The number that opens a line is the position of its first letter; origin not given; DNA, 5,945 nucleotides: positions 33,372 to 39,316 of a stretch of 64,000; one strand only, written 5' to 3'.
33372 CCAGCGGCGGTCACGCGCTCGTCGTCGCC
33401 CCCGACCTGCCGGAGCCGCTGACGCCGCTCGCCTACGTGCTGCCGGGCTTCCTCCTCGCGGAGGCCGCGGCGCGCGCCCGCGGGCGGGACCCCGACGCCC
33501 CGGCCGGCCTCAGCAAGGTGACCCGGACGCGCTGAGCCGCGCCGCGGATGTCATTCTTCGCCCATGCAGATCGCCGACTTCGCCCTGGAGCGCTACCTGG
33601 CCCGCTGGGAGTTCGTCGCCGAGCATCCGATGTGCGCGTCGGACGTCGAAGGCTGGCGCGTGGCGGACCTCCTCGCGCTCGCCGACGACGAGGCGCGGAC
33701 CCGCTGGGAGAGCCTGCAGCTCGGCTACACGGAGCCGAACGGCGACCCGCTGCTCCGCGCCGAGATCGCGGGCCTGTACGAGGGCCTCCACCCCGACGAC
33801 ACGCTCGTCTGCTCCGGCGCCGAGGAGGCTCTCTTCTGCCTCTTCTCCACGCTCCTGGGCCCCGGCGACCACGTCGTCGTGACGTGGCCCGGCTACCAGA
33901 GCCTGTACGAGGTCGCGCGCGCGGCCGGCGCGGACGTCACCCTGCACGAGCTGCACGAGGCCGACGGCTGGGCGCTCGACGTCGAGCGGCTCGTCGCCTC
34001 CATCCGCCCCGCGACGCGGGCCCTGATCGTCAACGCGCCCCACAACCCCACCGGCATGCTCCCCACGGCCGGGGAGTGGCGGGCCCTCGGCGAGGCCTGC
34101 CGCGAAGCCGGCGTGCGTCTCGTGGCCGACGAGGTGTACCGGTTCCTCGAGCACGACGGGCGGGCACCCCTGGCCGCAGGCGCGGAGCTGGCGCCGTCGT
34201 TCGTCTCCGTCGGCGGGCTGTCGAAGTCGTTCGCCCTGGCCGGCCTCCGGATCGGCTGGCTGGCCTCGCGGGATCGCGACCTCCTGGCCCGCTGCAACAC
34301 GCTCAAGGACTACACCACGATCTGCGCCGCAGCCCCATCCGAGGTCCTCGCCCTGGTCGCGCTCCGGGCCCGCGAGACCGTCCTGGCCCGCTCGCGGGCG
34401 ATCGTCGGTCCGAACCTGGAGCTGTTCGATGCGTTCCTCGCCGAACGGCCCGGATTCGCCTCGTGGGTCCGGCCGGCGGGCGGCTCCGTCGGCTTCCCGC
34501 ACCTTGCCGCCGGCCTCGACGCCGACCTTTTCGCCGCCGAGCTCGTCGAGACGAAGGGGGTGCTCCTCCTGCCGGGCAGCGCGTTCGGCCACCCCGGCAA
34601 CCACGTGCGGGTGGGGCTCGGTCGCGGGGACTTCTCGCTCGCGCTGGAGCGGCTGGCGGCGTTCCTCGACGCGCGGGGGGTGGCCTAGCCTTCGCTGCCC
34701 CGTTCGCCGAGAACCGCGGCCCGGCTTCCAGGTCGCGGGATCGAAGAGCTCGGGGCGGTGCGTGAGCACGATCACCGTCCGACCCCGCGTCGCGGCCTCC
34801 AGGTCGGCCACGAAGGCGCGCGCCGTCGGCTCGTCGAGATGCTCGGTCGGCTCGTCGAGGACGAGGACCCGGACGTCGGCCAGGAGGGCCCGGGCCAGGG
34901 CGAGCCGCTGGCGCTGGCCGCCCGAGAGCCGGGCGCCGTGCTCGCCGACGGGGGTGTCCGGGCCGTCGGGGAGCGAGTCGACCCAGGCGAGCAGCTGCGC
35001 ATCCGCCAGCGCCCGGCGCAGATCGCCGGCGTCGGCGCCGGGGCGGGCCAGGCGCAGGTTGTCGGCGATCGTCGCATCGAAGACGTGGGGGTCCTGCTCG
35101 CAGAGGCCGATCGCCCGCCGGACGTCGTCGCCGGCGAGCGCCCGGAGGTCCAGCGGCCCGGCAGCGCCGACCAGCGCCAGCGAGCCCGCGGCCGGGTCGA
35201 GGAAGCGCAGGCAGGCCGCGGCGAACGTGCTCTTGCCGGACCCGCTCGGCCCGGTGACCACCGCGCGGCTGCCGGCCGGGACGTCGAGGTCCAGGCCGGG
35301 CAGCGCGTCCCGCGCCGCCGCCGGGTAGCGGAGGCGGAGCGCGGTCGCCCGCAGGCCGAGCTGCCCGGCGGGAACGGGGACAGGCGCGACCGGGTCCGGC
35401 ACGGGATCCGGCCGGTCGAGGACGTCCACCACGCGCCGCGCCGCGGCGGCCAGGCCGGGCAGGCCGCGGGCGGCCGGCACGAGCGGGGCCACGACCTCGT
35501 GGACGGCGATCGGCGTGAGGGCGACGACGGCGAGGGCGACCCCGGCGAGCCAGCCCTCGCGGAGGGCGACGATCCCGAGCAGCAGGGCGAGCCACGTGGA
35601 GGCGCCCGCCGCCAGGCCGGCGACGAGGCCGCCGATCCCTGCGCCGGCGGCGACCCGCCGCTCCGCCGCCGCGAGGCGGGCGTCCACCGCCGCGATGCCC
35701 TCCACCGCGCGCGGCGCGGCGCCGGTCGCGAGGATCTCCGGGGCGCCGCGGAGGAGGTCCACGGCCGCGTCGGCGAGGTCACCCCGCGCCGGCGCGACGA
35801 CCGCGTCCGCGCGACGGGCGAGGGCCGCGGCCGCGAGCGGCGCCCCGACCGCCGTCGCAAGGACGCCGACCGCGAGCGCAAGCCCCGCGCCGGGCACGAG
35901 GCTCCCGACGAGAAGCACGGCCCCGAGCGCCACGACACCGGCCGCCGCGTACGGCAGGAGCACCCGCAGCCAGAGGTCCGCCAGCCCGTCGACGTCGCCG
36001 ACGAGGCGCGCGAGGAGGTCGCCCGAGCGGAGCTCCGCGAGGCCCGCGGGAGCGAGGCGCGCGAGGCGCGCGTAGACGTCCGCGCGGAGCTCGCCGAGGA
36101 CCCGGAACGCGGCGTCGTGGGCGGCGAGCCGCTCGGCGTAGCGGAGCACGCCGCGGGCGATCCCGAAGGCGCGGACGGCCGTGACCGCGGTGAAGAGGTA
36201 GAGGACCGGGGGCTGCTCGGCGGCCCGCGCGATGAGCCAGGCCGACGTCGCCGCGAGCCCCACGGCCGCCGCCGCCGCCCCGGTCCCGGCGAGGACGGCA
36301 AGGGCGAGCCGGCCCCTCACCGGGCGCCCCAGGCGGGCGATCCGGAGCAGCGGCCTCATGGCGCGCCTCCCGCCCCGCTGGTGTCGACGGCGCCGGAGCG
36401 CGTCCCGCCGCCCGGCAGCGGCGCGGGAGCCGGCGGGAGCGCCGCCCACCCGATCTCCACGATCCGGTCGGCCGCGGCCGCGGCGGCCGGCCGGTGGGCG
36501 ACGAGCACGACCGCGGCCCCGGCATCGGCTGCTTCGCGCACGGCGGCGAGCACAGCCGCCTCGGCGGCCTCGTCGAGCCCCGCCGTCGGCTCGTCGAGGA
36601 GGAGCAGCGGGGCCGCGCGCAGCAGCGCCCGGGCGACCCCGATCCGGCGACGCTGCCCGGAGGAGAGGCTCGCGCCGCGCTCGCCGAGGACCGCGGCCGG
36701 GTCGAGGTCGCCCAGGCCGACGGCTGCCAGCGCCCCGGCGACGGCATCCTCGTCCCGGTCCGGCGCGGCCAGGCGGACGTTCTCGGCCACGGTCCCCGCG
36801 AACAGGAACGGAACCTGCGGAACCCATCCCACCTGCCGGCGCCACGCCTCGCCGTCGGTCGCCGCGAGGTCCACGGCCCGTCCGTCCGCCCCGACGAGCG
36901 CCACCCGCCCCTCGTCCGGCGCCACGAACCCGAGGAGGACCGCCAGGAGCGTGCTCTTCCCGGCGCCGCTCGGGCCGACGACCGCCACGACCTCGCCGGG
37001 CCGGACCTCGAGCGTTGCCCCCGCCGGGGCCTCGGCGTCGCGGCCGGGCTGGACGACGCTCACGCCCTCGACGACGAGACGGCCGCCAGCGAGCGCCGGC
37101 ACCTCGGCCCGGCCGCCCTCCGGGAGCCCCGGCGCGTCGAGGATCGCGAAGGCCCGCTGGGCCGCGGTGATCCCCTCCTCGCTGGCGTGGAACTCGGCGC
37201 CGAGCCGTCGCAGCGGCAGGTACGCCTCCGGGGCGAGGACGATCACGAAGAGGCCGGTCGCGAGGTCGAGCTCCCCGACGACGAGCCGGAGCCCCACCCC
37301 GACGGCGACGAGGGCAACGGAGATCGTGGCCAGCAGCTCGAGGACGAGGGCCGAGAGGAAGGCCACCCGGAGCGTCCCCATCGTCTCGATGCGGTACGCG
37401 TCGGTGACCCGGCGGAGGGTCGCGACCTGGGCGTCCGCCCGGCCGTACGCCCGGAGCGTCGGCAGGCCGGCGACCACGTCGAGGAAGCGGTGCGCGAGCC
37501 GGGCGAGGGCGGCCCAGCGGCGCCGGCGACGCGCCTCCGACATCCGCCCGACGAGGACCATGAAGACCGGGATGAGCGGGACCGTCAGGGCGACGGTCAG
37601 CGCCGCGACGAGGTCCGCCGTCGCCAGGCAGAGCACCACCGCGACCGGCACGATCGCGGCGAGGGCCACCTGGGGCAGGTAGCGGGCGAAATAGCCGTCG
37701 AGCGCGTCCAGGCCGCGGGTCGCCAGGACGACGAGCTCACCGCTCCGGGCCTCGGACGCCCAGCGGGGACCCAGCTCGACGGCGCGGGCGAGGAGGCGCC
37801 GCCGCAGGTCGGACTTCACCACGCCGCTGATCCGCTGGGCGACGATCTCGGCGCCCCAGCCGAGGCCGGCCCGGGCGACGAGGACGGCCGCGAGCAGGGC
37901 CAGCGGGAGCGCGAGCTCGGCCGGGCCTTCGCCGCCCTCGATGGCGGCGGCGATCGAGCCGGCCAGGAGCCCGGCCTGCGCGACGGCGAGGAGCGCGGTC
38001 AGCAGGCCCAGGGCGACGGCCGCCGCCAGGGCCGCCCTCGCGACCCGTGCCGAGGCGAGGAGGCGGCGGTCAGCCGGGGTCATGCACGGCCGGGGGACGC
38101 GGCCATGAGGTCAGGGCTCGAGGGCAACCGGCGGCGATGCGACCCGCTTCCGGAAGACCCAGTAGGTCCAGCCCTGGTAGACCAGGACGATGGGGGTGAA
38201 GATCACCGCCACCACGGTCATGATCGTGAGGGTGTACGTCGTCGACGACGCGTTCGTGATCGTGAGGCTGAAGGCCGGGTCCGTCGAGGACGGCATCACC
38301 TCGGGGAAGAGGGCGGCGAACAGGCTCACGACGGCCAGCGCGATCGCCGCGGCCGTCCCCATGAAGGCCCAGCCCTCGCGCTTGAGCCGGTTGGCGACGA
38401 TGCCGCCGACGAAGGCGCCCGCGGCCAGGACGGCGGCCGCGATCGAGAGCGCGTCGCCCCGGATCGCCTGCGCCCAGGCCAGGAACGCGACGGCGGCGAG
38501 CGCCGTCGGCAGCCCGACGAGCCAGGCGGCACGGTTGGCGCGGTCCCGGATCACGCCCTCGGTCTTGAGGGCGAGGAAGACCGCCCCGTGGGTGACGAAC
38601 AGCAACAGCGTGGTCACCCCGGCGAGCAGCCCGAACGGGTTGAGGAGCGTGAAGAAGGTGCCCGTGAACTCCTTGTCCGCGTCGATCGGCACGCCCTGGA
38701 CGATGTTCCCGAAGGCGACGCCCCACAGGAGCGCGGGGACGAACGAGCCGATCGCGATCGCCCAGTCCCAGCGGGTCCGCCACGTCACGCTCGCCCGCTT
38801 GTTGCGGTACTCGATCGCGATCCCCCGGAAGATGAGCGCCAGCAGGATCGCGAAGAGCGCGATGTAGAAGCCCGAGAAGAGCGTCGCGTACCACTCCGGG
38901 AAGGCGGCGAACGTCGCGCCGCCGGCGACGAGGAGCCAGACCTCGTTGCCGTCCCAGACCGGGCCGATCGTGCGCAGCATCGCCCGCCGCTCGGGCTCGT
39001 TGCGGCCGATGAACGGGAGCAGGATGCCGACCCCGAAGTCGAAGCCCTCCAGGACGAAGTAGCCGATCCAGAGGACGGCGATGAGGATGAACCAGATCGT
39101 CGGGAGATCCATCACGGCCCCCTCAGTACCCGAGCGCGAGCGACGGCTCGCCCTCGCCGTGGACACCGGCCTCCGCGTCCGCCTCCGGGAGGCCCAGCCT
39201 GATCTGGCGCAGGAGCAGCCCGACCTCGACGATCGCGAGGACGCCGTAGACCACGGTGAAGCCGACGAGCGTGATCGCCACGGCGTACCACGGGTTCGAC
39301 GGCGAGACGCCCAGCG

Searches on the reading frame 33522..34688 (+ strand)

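Call 71: search_protein_families(library=pfam, proteins=[window:33522-34688:+], max_evalue=0.00001)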
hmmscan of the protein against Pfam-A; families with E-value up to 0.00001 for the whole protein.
window:33522-34688:+ (388 aa): 2 families
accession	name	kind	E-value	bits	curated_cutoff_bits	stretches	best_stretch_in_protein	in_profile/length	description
PF00155.27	Aminotran_1_2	-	1.6e-41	143.1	19.7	1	68-365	37-345/361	Aminotransferase class I and II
PF00266.25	Aminotran_5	-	4.6e-08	32.9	21.5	1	79-205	49-177/371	Aminotransferase class-V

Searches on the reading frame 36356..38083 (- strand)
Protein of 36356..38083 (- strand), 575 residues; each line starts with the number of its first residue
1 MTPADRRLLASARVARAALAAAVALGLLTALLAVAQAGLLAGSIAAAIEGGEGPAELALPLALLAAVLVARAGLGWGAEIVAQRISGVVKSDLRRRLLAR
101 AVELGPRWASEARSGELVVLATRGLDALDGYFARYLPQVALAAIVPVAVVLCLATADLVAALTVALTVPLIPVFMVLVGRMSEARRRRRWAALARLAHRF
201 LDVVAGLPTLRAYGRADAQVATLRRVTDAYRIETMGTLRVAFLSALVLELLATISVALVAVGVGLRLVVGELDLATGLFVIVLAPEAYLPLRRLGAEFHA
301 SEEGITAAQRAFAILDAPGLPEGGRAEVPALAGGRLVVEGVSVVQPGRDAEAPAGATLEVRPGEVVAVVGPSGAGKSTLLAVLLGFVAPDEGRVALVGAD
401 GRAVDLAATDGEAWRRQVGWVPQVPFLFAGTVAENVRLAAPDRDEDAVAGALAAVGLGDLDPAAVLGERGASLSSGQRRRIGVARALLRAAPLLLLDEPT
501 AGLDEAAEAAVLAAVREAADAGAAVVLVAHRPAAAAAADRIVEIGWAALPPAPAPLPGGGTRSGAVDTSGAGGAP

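Call 11: search_protein_families(library=pfam, proteins=[window:36356-38083:-], max_evalue=0.01)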
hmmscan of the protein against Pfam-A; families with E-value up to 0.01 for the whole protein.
window:36356-38083:- (575 aa): 9 families
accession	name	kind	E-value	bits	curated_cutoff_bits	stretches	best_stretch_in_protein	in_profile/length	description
PF00005.33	ABC_tran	-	1.6e-31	110.2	25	1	356-501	4-137/137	ABC transporter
PF00664.28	ABC_membrane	-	7.7e-24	85.3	28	1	21-274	3-257/274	ABC transporter transmembrane region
PF13304.12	AAA_21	-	3.9e-09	37.4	27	1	472-532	237-300/304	AAA domain, putative AbiEii toxin, Type IV TA system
PF13481.12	AAA_25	-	6.5e-06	26.3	27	1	362-454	32-133/195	AAA domain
PF02463.25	SMC_N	-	0.00011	22.1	40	0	484-544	152-211/220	RecF/RecN/SMC N terminal domain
PF13191.12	AAA_16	-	0.00016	22.7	32.6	1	359-515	21-156/167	AAA ATPase domain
PF13555.12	AAA_29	-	0.00048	20.3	27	1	356-383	15-43/61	P-loop containing region of AAA domain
PF03205.20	MobB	-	0.0026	18.1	26.6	1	365-416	1-52/133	Molybdopterin guanine dinucleotide synthesis protein B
PF03193.22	RsgA_GTPase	-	0.0048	17.2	30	0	362-385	105-128/174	RsgA GTPase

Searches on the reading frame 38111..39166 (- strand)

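Call 11: search_protein_families(library=pfam, proteins=[window:38111-39166:-], max_evalue=0.01)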
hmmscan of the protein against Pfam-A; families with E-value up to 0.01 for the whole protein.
window:38111-39166:- (351 aa): 1 family
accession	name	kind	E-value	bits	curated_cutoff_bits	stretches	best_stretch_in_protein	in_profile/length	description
PF02322.20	Cyt_bd_oxida_II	-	3.5e-114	381.7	35.6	1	21-338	1-302/302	Cytochrome bd terminal oxidase subunit II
